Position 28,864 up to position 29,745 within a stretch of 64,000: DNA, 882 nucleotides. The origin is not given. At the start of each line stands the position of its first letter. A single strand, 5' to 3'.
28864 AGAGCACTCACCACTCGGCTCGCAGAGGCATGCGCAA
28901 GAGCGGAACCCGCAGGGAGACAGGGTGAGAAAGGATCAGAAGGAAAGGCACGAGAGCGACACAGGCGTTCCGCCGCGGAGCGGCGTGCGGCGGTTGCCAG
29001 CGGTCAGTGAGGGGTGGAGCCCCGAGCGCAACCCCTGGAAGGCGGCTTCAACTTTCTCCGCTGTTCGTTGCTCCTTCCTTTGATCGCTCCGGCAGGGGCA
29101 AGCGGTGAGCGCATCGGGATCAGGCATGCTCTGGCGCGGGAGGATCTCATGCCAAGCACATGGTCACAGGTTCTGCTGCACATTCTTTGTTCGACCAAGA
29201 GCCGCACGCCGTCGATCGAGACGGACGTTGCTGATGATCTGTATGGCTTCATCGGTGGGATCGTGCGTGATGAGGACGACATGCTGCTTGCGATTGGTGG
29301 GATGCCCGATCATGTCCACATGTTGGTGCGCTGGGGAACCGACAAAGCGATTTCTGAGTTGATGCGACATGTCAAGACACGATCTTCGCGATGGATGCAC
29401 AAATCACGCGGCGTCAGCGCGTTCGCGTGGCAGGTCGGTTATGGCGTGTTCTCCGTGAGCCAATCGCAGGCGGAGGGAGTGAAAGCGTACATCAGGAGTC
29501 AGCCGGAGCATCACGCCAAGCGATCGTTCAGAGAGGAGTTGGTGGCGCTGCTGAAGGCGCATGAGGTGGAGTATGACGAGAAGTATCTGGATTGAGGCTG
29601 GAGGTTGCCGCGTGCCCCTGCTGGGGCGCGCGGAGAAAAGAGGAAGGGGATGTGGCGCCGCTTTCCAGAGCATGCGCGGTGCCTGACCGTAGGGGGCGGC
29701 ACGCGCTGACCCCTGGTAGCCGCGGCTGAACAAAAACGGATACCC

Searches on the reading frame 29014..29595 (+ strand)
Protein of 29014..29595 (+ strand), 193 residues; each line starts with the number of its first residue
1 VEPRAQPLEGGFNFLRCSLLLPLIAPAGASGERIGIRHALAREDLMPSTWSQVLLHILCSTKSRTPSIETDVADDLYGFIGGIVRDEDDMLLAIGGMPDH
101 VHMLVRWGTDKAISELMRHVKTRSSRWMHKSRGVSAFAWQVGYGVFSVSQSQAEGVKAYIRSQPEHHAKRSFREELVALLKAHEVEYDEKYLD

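Call 37: search_protein_families(library=pfam, proteins=[window:29014-29595:+], max_evalue=0.001)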
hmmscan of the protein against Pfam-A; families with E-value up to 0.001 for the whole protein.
window:29014-29595:+ (193 aa): 1 family
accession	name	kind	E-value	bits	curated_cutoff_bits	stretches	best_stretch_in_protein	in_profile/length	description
PF01797.21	Y1_Tnp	-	4.9e-23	82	23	1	51-163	3-121/121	Transposase IS200 like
